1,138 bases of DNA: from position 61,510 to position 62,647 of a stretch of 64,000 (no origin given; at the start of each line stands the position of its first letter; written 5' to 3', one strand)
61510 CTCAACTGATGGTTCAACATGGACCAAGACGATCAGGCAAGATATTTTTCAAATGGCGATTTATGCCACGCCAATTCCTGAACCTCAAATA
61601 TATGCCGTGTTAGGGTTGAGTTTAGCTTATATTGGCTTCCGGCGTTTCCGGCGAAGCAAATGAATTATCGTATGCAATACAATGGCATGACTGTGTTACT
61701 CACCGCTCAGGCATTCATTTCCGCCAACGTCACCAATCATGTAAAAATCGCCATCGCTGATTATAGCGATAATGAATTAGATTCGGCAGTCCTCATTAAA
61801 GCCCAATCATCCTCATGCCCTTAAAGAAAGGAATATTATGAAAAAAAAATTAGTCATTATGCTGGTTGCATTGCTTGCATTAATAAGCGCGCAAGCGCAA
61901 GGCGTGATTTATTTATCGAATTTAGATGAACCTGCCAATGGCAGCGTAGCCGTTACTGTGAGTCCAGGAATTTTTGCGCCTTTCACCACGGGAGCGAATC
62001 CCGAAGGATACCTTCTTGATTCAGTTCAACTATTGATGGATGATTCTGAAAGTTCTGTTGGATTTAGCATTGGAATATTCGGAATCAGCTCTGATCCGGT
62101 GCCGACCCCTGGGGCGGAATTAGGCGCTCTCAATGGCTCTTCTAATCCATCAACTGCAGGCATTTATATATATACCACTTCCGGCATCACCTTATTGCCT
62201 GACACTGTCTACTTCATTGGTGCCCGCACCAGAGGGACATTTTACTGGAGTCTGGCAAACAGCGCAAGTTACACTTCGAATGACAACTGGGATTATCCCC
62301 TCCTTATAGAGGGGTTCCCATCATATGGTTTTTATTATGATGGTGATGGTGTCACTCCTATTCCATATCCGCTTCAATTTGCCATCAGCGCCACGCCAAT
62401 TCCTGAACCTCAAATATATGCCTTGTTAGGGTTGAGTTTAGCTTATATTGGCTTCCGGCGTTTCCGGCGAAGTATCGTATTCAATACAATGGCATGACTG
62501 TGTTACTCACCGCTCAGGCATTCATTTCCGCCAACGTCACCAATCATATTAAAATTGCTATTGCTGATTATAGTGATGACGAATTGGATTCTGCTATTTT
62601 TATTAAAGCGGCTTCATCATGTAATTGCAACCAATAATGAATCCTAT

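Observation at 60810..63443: Three PEP-CTERM paralogs, each followed by a relic of a choice-of-anchor-L gene tail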

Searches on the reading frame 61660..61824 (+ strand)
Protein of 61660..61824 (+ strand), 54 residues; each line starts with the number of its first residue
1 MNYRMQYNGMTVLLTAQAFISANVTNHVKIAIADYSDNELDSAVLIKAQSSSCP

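Call 5: search_protein_families(library=ncbifam, proteins=[window:61660-61824:+], max_evalue=0.1)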
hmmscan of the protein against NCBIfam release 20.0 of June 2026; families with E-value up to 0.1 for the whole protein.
window:61660-61824:+ (54 aa): 1 family
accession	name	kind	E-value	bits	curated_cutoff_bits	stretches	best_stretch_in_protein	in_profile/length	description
NF038133.1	choice_anch_L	domain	8.1e-13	48.3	27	1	2-50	169-218/219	choice-of-anchor L domain-containing protein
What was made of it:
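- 61660..61824 (+): Mini-ORF 1 (54 aa). Its ATG overlaps the PEP1 stop (ATGA). Its stop lies 13 nt before the PEP2 ATG, with AAGGAA between them. NF038133 positions 169-218, E 8e-13 (call 5).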

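Call 6: search_protein_families(library=pfam, proteins=[window:61660-61824:+], max_evalue=0.1)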
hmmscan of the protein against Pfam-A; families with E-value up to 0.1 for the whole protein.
window:61660-61824:+ (54 aa): 0 families

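Call 8: find_encoding_contigs(protein=window:61660-61824:+, flank=10000, max_places=10)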
Protein window:61660-61824:+ (54 aa): no gene with exactly this product is on record in the collection.

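Call 9: find_homologous_proteins(query=window:61660-61824:+, max_evalue=0.001)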
Query window:61660-61824:+ (54 aa): 6 proteins with E <= 0.001 among 6 candidates.
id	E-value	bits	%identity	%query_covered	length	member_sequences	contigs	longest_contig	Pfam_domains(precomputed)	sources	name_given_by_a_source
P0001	1.2e-20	88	81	100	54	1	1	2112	PF26766.1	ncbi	ncbi:MAG: choice-of-anchor L domain-containing protein [Limisphaerales bacterium]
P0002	7.8e-14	67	73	91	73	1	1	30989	PF26766.1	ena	-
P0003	1.0e-13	67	83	83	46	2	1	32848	PF26766.1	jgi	jgi:hypothetical protein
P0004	3.0e-12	63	78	83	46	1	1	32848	PF26766.1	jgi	jgi:hypothetical protein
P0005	2.0e-9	54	64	91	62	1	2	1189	PF26766.1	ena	-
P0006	2.0e-5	42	67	70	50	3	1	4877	PF26766.1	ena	-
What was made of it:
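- Closest known: PEP-CTERM / exosortase substrates and Haft's choice-of-anchor domain families. Different: NCBI's pipeline names one such 54-aa ORF "choice-of-anchor L domain-containing protein" (P0001, call 9).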

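Call 11: find_encoding_contigs(protein=P0003, flank=10000, max_places=5)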
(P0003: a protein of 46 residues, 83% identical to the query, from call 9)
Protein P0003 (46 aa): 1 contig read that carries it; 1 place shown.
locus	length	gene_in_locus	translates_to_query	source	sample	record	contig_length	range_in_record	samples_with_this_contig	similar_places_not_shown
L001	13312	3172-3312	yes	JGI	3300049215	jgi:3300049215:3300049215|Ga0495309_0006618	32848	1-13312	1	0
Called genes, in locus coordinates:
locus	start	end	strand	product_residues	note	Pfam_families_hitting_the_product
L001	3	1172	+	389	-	?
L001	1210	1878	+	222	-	PF07589:PEP_exosort_dom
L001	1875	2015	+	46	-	PF26766:Choice_anch_L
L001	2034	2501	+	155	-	-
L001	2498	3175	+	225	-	PF07589:PEP_exosort_dom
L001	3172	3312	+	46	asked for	PF26766:Choice_anch_L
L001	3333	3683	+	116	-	-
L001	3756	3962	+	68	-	PF07589:PEP_exosort_dom (weak)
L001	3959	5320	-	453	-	PF07394:DUF1501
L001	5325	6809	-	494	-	PF08811:DUF1800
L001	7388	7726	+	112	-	PF00543:P-II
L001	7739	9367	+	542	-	PF00909:Ammonium_transp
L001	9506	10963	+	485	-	-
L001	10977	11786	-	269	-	PF00481:PP2C (faint), PF13672:PP2C_2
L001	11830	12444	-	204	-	PF01636:APH (faint)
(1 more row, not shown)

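Call 12: find_encoding_contigs(protein=P0002, flank=10000, max_places=5)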
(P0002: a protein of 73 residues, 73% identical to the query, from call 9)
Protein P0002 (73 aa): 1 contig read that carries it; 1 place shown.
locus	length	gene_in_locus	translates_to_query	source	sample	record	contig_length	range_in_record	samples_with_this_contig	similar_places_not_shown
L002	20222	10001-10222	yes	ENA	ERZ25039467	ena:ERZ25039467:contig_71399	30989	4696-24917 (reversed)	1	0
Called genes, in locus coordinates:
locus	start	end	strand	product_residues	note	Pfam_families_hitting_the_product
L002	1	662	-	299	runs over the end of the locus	PF06439:3keto-disac_hyd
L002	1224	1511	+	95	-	-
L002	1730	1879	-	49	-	-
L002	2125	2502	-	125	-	-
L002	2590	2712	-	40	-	-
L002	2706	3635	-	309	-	PF02776:TPP_enzyme_N, PF00205:TPP_enzyme_M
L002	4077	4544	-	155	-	-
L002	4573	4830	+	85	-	-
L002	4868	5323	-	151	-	PF00436:SSB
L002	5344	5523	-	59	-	PF01250:Ribosomal_S6 (weak)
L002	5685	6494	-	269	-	PF01195:Pept_tRNA_hydro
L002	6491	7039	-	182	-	PF01386:Ribosomal_L25p, PF14693:Ribosomal_TL5_C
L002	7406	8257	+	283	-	-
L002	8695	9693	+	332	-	PF26766:Choice_anch_L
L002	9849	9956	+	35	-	-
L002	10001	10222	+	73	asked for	PF26766:Choice_anch_L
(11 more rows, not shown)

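Call 20: find_related_loci(query=A2, collection=genome_contigs, flank=6000)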
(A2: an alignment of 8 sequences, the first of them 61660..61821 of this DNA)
Query A2 (54 aa) in genome_contigs; peptide patterns used: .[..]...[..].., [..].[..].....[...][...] (x = any residue, [..] = any of these).
142 stretches matched a pattern; 8 encode a relative of the query (tblastn E <= 1e-3); 8 distinct loci.
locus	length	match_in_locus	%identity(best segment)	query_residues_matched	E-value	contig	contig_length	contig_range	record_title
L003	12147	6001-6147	71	3-51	5e-21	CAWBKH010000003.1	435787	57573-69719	MAG: uncultured Verrucomicrobiae bacterium isolate MFD03044.bin.1.108 genome assembly, contig: contig_20752, whole genom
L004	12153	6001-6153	69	3-53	4e-20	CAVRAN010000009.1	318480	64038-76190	MAG: uncultured Verrucomicrobiae bacterium isolate MFD04540.bin.1.22 genome assembly, contig: contig_3150, whole genome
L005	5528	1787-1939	67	3-54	2e-19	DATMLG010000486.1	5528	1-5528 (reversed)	MAG TPA_asm: Verrucomicrobiia bacterium isolate SMAG_U12791 k141_3341066, whole genome shotgun sequence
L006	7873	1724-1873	64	3-52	3e-19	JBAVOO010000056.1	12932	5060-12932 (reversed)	MAG: Verrucomicrobiia bacterium isolate MFD03092_ilm_asm_bin27 k127_170591, whole genome shotgun sequence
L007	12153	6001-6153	69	3-54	2e-19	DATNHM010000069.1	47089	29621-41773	MAG TPA_asm: Candidatus Limnocylindrales bacterium isolate SMAG_U11347 k141_795435, whole genome shotgun sequence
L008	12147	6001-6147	63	3-51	2e-17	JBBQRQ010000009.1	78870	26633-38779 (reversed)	MAG: Verrucomicrobiota bacterium isolate Co_metawrap_1697 Cmw_1697_k141_4744917_length_78870_cov_22.0000, whole genome s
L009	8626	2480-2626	65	3-51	2e-16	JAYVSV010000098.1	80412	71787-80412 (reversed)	MAG: Verrucomicrobiota bacterium isolate GL74_DN_metabat_45 GL74_DN_metabat_45_97, whole genome shotgun sequence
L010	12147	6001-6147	63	2-50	2e-13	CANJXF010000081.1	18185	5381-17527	MAG: Verrucomicrobiales bacterium isolate RH-23may17-789 genome assembly, contig: RH-23may17-C22811, whole genome shotgu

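Call 22: find_related_loci(query=A2, collection=metagenome_contigs, flank=5000)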
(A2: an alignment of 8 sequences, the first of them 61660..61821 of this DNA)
Query A2 (54 aa) in metagenome_contigs; peptide patterns used: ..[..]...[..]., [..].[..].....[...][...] (x = any residue, [..] = any of these).
110 stretches matched a pattern; 23 encode a relative of the query (tblastn E <= 1e-3); 23 distinct loci.
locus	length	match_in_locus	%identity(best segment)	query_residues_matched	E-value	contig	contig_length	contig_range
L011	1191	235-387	75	3-54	2e-21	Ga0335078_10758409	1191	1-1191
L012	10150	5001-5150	68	3-52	3e-20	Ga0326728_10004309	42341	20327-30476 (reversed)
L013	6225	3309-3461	67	3-54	3e-20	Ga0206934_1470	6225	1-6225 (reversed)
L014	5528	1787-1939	67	3-54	2e-19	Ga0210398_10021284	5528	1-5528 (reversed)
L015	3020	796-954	66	3-54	3e-19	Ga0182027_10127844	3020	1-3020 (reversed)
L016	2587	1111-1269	66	3-54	3e-19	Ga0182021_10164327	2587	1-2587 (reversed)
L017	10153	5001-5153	69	3-54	3e-19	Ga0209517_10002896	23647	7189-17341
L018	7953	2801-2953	69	3-54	3e-19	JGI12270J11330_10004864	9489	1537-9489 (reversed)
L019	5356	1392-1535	69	3-50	6e-19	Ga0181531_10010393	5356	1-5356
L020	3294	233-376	69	3-50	8e-19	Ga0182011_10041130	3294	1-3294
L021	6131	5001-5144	69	3-50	6e-19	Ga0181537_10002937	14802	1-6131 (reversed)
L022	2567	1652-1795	69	3-50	7e-19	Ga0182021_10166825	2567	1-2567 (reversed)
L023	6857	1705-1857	65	3-54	2e-18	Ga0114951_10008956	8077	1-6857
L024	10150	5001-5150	67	4-54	3e-18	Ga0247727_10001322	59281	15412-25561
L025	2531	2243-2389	67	3-51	5e-18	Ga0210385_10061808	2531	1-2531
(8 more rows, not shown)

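Call 25: find_encoding_contigs(protein=P0001, flank=5000, max_places=4)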
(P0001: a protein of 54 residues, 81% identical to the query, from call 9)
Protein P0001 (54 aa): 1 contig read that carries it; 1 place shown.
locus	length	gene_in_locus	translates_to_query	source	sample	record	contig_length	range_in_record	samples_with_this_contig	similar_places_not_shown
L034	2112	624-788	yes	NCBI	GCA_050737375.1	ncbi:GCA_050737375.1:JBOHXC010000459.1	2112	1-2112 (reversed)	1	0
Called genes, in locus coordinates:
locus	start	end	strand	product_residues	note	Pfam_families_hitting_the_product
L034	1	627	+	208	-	PF07589:PEP_exosort_dom (weak)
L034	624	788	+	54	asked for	PF26766:Choice_anch_L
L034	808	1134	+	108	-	-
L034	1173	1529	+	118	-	-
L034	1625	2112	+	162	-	PF08811:DUF1800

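Call 26: find_encoding_contigs(protein=P0005, flank=5000, max_places=4)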
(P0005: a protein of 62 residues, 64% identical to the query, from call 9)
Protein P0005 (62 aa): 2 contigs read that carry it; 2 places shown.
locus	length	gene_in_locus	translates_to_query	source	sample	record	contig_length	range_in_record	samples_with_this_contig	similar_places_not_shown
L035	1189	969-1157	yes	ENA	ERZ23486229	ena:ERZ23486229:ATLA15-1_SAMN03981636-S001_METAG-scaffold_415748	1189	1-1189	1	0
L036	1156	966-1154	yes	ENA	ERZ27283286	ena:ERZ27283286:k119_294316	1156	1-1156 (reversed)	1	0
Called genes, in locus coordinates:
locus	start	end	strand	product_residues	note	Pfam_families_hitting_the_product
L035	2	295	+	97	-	?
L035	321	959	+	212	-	PF07589:PEP_exosort_dom (weak)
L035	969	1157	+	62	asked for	PF26766:Choice_anch_L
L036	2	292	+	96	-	?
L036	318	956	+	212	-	PF07589:PEP_exosort_dom (weak)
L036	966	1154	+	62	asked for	PF26766:Choice_anch_L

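Call 27: find_encoding_contigs(protein=P0006, flank=5000, max_places=4)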
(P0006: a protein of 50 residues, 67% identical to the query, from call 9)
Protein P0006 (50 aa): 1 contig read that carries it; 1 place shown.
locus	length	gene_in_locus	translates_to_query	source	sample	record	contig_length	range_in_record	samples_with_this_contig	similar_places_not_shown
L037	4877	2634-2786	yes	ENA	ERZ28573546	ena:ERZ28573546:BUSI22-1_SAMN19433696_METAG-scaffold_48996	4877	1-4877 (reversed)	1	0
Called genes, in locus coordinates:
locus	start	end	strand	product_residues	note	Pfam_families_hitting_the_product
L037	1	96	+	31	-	?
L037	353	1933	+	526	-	PF26766:Choice_anch_L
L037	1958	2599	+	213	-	PF07589:PEP_exosort_dom (weak)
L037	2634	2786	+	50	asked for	PF26766:Choice_anch_L (weak)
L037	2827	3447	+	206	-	-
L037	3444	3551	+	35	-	-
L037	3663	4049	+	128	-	-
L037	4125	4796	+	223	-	-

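Call 54: search_protein_representatives(alignment_id=A2)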
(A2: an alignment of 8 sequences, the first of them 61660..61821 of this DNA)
Query: 8 sequences, 55 profile positions. Proteins with E-value up to 0.001 (for the whole library): 3077; up to 1e-10: 101; up to 1e-30: 0. The best 150 are listed.
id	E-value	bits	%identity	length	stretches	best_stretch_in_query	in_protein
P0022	1.6e-30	120.4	-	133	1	3-54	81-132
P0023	1.9e-27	110.6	-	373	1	3-53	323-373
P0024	3.8e-27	109.6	-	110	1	3-54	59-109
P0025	2.9e-26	106.8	-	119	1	3-55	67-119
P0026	3.0e-25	103.6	-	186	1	3-54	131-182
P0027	6.0e-25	102.6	-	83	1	3-52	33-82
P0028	9.6e-25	101.9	-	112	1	3-55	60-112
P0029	1.1e-24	101.8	-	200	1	2-47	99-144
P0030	3.8e-23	96.8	-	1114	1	3-53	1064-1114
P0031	5.8e-23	96.2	-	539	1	3-55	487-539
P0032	1.4e-22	95.0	-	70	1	2-54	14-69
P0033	6.9e-22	92.8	-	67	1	3-51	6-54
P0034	1.5e-21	91.7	-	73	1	2-53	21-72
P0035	2.0e-21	91.3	-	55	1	1-53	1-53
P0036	6.5e-21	89.7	-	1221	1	3-51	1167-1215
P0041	5.3e-20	86.7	-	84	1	3-54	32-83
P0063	7.1e-17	76.7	-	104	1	3-54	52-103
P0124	1.3e-10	56.7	-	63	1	18-50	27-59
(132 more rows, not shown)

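Call 56: find_encoding_contigs(protein=P0063, flank=8000, max_places=4)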
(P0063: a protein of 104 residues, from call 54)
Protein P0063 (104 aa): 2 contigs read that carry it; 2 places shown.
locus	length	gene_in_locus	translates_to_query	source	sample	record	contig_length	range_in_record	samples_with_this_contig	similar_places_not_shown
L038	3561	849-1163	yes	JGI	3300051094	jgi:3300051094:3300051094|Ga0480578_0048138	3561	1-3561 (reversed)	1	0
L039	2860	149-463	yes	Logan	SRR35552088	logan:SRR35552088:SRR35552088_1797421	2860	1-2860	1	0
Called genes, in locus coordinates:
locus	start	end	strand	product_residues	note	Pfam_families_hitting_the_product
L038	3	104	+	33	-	?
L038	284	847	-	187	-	PF01220:DHquinase_II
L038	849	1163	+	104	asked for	PF26766:Choice_anch_L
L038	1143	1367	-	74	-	-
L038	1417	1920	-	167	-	-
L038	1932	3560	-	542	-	?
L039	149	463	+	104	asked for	PF26766:Choice_anch_L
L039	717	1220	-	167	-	-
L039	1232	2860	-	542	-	?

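Call 57: find_encoding_contigs(protein=P0024, flank=8000, max_places=4)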
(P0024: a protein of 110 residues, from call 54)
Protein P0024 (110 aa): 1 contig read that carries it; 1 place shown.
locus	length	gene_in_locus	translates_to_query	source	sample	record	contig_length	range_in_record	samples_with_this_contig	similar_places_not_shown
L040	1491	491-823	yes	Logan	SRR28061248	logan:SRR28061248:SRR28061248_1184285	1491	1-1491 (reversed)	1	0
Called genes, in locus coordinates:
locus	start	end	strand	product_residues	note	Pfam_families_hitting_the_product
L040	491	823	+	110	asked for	PF26766:Choice_anch_L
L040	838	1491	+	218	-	?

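Call 58: find_encoding_contigs(protein=P0035, flank=8000, max_places=4)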
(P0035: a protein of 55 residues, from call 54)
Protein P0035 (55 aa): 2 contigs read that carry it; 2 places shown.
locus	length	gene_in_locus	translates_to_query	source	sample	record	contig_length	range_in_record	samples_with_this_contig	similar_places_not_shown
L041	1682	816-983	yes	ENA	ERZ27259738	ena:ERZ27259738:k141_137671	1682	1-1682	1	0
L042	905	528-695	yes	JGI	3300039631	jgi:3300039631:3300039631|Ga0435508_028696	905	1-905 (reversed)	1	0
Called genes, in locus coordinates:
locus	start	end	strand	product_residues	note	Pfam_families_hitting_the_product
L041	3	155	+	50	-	?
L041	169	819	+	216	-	-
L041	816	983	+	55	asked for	PF26766:Choice_anch_L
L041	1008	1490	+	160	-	PF17517:IgGFc_binding (weak)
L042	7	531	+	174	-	-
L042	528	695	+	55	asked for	PF26766:Choice_anch_L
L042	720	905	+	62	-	?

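Call 65: find_encoding_contigs(protein=P0124, flank=6000, max_places=3)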
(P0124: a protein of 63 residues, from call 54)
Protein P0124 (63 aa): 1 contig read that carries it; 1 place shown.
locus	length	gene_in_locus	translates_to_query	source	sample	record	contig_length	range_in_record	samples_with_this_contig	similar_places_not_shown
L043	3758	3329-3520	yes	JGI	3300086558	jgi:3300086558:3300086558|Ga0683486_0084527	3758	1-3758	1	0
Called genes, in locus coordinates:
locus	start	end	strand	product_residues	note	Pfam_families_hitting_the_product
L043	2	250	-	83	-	?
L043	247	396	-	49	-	-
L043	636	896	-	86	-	-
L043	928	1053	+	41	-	-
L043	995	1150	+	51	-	-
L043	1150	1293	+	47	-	-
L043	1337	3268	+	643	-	PF00150:Cellulase (weak), PF03984:DUF346 (faint)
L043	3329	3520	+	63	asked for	PF26766:Choice_anch_L (weak)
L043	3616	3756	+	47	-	?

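Call 66: find_encoding_contigs(protein=P0041, flank=6000, max_places=3)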
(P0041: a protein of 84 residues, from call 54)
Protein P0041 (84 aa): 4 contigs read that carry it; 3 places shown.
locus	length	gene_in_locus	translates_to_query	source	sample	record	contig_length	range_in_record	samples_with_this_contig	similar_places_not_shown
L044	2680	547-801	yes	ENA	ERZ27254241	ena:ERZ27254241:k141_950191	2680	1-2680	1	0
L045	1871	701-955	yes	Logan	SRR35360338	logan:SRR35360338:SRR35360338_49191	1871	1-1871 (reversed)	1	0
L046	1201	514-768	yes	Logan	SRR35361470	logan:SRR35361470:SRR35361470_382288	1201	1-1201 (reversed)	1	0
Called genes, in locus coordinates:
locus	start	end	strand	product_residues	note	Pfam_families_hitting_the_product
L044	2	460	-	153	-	?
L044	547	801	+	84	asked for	PF26766:Choice_anch_L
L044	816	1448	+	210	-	-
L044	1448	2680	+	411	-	?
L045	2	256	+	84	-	?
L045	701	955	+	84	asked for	PF26766:Choice_anch_L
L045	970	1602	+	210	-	-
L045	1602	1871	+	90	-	?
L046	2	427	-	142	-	?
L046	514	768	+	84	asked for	PF26766:Choice_anch_L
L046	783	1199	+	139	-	?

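Call 74: predict_structure(alignment_id=A2)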
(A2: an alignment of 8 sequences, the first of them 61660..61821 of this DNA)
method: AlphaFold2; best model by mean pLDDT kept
length: 54 residues; sequences in the alignment: 8
mean_pLDDT: 64.8   pTM: 0.33
mean pLDDT of the five models: 64.8, 55.1, 53.0, 49.5, 45.5
residues with pLDDT >= 90: 0; 70-90: 10; 50-70: 43; < 50: 1
segments of 3 or more residues with pLDDT < 50: none
pLDDT, mean of each block of 10 residues (from residue 1): 71 68 62 64 63 55
secondary structure, 60 per line:
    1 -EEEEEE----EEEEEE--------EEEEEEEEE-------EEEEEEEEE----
elements in order: E2-7 E12-17 E26-34 E42-50
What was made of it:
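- On its own it gives only a low-confidence model, pLDDT 65, pTM 0.33 (call 74).
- Tried and rejected: Four strands but low confidence (call 74).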

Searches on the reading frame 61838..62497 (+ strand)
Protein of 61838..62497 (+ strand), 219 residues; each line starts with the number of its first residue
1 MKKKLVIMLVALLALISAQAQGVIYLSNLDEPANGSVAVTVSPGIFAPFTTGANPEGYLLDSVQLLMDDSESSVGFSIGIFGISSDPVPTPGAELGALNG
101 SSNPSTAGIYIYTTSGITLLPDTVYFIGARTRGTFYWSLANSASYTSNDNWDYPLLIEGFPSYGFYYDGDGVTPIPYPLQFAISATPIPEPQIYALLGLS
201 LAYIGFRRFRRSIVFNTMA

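Call 5: search_protein_families(library=ncbifam, proteins=[window:61838-62497:+], max_evalue=0.1)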
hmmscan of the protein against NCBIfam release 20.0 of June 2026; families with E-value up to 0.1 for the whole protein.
window:61838-62497:+ (219 aa): 9 families
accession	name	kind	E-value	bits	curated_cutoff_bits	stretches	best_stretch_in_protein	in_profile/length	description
NF041539.1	choice_anch_R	domain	1.2e-14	54.6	30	1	27-146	1-120/155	choice-of-anchor R domain-containing protein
NF033554.9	floc_PepA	equivalog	0.00011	22.1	80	1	76-212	140-261/261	flocculation-associated PEP-CTERM protein PepA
NF038125.1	PEP_CTERM_THxN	subfamily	0.00064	19.4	85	1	179-210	213-245/246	THxN family PEP-CTERM protein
NF041538.1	PEP_EDSA_1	subfamily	0.0019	17.9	100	1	184-211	281-307/307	EDSAP-1 family PEP-CTERM protein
NF038126.1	PEP_CTERM_FxDxF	subfamily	0.0052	17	50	1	183-211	137-165/165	FxDxF family PEP-CTERM protein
TIGR02595.1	PEP_CTERM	domain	0.0079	17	16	1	188-211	1-24/24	PEP-CTERM sorting domain-containing protein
NF038120.1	PEP_CTERM_QFxxD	subfamily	0.013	15.4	80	1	182-211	184-214/215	NF038120 family PEP-CTERM protein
NF038129.1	PEP_NF038129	equivalog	0.03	14.2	65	1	184-211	167-194/194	NF038129 family PEP-CTERM protein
NF033191.4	JDVT-CTERM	domain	0.07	13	27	1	191-210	16-35/35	JDVT-CTERM domain-containing protein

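Call 6: search_protein_families(library=pfam, proteins=[window:61838-62497:+], max_evalue=0.1)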
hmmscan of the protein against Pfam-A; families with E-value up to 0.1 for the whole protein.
window:61838-62497:+ (219 aa): 1 family
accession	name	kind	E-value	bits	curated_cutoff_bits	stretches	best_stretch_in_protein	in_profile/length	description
PF07589.16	PEP-CTERM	-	0.029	14.9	20.7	1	187-210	1-23/24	PEP-CTERM motif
